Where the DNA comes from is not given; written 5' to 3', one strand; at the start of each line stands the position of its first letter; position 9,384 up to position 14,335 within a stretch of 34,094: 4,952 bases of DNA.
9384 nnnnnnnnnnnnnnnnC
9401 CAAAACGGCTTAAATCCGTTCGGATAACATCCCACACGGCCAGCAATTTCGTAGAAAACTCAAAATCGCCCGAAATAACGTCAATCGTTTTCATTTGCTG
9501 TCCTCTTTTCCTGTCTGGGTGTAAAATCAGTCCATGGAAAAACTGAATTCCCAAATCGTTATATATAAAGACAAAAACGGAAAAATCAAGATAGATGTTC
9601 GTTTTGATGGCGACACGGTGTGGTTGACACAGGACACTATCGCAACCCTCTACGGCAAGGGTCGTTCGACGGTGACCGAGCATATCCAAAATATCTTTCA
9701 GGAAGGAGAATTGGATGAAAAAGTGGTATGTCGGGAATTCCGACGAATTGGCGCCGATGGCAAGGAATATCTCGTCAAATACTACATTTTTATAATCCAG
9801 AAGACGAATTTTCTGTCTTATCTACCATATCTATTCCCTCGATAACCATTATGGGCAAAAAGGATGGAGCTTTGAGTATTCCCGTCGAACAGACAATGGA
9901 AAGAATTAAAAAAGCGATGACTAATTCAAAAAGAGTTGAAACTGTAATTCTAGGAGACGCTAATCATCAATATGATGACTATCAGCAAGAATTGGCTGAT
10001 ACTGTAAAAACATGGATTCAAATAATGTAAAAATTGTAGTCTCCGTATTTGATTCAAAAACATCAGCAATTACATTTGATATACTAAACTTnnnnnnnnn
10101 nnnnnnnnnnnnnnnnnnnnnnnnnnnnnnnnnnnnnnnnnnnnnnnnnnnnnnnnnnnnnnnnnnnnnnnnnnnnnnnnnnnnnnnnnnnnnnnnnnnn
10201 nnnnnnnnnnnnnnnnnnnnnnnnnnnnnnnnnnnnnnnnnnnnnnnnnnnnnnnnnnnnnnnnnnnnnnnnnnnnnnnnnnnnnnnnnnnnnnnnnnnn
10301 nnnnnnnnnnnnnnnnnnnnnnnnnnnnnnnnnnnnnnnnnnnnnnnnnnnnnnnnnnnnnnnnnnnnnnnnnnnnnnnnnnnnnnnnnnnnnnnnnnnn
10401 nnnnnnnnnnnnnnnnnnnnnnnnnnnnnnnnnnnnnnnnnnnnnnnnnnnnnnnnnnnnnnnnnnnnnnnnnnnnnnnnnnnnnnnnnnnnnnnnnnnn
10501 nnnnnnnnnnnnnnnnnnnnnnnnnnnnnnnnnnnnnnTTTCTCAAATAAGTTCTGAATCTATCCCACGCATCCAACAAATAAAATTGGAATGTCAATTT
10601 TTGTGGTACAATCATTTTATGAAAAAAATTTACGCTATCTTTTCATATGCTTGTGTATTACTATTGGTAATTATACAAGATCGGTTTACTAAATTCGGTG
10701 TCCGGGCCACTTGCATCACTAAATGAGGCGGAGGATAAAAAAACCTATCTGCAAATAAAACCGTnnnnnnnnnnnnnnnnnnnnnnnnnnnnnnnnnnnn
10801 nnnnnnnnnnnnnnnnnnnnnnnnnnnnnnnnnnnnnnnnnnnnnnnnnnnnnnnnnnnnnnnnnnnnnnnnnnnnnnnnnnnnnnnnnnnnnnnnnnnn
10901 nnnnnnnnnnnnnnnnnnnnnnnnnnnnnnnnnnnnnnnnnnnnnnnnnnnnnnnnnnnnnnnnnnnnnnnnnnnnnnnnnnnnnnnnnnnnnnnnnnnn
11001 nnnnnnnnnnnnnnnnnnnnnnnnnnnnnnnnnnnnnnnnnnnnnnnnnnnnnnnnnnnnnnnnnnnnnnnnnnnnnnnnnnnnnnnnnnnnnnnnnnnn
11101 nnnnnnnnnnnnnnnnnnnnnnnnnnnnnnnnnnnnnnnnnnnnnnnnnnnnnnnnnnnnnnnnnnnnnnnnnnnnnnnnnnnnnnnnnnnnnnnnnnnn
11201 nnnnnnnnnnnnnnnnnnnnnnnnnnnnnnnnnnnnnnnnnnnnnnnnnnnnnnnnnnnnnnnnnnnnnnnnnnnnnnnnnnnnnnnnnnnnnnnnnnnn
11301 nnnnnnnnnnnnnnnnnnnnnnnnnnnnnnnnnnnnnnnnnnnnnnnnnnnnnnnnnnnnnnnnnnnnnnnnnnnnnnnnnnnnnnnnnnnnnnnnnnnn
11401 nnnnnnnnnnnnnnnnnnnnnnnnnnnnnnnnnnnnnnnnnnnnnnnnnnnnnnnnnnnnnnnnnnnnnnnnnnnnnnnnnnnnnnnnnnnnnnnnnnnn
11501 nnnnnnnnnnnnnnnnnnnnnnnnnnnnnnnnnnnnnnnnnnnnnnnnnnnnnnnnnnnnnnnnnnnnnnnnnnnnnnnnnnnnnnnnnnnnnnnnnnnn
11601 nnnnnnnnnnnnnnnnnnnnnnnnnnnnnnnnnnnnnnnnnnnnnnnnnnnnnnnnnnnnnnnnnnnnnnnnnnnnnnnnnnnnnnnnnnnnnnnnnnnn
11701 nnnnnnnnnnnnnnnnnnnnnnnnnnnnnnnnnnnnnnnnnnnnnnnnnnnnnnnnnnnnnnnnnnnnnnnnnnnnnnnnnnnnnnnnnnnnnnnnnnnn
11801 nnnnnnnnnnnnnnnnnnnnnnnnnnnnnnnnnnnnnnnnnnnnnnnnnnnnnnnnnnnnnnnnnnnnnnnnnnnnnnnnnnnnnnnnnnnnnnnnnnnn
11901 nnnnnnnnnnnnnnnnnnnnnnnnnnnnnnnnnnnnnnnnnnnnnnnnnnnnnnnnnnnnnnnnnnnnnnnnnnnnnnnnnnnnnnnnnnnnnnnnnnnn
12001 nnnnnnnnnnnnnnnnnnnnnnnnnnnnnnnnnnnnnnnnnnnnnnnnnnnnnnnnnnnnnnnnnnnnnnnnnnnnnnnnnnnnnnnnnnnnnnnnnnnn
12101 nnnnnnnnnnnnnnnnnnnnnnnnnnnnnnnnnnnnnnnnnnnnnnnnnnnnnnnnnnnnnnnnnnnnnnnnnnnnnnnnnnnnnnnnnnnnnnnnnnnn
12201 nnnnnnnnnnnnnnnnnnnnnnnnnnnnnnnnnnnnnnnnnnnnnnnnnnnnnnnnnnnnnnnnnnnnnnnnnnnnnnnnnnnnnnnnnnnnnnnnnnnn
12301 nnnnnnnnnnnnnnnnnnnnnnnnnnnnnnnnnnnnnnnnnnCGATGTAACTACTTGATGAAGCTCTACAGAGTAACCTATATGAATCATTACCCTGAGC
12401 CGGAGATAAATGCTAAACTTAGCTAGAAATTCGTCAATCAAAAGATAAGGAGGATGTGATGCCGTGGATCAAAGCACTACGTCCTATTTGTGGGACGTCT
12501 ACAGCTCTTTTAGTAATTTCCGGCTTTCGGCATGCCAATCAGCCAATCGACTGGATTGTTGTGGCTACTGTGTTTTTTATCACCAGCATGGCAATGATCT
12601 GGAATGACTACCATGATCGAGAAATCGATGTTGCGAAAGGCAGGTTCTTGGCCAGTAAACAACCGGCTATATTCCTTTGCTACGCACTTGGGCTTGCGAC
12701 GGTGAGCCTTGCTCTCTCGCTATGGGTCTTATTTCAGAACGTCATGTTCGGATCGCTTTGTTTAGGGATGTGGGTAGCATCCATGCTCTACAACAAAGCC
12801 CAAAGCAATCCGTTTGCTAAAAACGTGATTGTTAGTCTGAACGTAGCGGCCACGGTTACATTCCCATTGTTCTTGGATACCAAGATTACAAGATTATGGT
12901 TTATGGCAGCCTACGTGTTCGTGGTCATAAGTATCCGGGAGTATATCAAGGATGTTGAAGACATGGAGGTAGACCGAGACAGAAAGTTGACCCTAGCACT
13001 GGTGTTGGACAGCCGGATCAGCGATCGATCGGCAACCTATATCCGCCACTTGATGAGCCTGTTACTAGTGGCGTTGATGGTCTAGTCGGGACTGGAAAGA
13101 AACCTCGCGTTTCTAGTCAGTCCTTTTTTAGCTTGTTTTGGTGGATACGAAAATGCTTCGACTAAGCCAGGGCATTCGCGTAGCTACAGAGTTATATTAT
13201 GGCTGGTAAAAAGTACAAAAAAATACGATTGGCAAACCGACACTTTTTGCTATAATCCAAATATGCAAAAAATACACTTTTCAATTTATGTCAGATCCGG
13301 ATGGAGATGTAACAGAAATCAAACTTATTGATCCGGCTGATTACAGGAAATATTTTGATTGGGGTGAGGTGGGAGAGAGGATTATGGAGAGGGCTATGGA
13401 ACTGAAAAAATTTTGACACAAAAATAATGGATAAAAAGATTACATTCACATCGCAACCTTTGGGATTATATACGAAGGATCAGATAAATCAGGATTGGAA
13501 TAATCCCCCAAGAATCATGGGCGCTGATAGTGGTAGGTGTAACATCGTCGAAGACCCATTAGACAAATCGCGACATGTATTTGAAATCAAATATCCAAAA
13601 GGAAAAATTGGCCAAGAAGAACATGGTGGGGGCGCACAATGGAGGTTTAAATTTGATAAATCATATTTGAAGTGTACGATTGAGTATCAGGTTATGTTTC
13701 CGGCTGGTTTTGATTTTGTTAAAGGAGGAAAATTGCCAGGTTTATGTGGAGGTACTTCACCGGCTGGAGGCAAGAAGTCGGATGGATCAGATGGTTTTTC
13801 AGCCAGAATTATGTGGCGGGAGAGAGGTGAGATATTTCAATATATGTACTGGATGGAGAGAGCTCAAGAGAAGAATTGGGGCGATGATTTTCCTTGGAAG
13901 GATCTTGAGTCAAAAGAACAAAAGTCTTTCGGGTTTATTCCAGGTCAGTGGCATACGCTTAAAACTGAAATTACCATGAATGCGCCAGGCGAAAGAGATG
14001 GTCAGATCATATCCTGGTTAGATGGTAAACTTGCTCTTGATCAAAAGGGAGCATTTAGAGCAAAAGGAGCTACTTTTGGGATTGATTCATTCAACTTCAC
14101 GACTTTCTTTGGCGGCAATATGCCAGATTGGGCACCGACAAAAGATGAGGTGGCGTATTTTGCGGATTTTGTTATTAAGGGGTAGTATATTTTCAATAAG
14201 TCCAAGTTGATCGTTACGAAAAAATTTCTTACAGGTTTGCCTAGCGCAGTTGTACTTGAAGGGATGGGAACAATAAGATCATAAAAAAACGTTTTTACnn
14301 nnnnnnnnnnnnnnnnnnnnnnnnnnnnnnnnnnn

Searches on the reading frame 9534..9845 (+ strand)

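Call 80: search_protein_families(library=pfam, proteins=[window:9534-9845:+], max_evalue=0.1)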
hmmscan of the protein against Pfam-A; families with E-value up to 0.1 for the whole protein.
window:9534-9845:+ (103 aa): 1 family
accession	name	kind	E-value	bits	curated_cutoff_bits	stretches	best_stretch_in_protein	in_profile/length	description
PF13730.12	HTH_36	-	0.0019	18.4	25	1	26-53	22-48/55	Helix-turn-helix domain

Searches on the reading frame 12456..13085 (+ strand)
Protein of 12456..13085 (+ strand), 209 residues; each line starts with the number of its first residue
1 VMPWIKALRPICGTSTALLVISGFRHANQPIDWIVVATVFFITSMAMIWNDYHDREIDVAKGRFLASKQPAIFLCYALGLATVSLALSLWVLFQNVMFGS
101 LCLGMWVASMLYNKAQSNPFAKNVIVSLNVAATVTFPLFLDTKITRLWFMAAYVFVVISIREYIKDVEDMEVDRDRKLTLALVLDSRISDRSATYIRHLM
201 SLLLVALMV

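Call 3: search_protein_families(library=pfam, proteins=[window:12456-13085:+], max_evalue=0.01)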
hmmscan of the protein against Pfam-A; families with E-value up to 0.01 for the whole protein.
window:12456-13085:+ (209 aa): 1 family
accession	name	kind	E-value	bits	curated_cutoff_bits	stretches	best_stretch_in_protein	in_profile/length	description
PF01040.23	UbiA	-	4.4e-13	49.5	34.2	1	27-206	17-199/250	UbiA prenyltransferase family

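Call 4: search_protein_families(library=ncbifam, proteins=[window:12456-13085:+], max_evalue=0.01)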
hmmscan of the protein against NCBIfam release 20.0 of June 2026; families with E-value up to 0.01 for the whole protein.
window:12456-13085:+ (209 aa): 6 families
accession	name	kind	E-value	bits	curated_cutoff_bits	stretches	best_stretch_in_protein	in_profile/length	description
NF009523.0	PRK12884.1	equivalog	8.9e-18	64.5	269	1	3-203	6-214/279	prenyltransferase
NF009522.0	PRK12883.1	equivalog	2.7e-12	46.8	353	1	11-205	20-211/279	geranylgeranylglycerol-phosphate geranylgeranyltransferase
NF009521.0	PRK12882.1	equivalog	2e-11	43.7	296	1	15-202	25-212/280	geranylgeranylglycerol-phosphate geranylgeranyltransferase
NF009513.0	PRK12872.1-3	equivalog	6.9e-09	35.6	288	1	34-187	58-214/293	prenyltransferase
NF009512.0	PRK12872.1-1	equivalog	0.0025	17.4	278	0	35-202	45-232/303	geranylgeranylglycerol-phosphate geranylgeranyltransferase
NF010428.0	PRK13854.1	equivalog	0.0062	16.5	90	1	63-126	10-74/108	type IV secretion system protein VirB3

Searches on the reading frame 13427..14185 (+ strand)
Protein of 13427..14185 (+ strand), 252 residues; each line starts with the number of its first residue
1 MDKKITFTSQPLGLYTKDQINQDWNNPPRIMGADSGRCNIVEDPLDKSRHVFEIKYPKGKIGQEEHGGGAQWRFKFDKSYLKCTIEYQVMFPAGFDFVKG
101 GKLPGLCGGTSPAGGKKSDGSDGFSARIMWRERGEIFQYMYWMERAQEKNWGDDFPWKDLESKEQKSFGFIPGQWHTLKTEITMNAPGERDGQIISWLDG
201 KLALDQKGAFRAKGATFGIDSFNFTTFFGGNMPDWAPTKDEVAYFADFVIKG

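Call 3: search_protein_families(library=pfam, proteins=[window:13427-14185:+], max_evalue=0.01)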
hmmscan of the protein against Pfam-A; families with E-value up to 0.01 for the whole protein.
window:13427-14185:+ (252 aa): 2 families
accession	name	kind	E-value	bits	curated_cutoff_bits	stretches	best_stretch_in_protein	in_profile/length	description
PF21294.4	Polysacc_lyase_14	-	6.1e-48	163.8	27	1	46-248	3-215/215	Polysaccharide lyase 14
PF14099.13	Polysacc_lyase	-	0.0008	19.8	29.9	1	156-209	126-177/210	Polysaccharide lyase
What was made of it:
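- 13427..14185 (+): Polysaccharide lyase family 14 protein (252 aa), a syntenic neighbour of the CDPS block. PF21294, E 6e-48 (call 3).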

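Call 4: search_protein_families(library=ncbifam, proteins=[window:13427-14185:+], max_evalue=0.01)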
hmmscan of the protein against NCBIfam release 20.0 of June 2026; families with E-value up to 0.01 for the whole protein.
window:13427-14185:+ (252 aa): 0 families
